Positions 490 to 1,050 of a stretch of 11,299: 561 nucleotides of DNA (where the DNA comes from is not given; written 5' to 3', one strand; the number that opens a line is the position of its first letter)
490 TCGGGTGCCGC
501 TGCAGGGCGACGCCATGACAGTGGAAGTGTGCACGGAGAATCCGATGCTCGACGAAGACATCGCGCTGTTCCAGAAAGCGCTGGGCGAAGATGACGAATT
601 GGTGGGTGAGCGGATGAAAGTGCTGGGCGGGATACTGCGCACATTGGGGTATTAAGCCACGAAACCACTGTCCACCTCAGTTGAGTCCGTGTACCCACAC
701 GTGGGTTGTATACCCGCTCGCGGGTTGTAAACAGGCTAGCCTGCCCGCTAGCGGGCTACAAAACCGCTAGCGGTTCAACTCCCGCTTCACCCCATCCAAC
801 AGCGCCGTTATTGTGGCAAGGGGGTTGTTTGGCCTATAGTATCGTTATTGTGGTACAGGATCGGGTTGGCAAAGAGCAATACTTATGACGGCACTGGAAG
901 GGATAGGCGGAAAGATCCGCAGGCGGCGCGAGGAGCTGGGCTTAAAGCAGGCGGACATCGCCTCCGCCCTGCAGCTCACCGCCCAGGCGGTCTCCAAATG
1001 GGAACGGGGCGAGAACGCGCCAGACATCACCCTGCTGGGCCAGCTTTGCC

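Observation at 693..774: Five back-to-back GC-rich palindromes with triplicated GCTAGC cores between ORF1 and the regulator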

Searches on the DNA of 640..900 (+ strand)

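Call 34: search_dna_similar(query=window:656-884:+, collection=plasmids, mode=distant, max_evalue=1, max_rows=15)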
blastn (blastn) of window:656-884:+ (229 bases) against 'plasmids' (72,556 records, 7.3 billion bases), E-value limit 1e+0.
No match.

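Call 35: search_dna_similar(query=window:656-884:+, collection=phages, mode=distant, max_evalue=1, max_rows=15)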
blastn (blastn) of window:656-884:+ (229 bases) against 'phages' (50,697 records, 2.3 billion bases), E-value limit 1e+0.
No match.

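Call 59: search_rna_families(source=window, start=640, end=900, threshold=evalue, max_evalue=10)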
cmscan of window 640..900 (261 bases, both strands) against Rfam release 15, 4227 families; matches with E-value up to 10: 5.
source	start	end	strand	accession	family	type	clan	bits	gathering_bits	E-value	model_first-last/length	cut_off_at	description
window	674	701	-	RF03157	L31-Gammaproteobacteria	Cis-reg; leader;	CL00118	21.9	33.2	0.009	1-53/53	no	L31-Gammaproteobacteria ribosomal protein leader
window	722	793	+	RF01852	tRNA-Sec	Gene; tRNA;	CL00001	13.9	47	4.2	1-91/91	no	Selenocysteine transfer RNA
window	700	761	-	RF01070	sucA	Cis-reg;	-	13.3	40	5.8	1-83/83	no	SucA RNA motif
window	702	760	+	RF02808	PyrR210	Gene; snRNA; snoRNA; HACA-box;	-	13.2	59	3.6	1-59/59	no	Pyrobaculum sRNA 210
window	709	783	-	RF00624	P9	Gene;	-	10.5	43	9.9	1-74/74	no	Pseudomonas sRNA P9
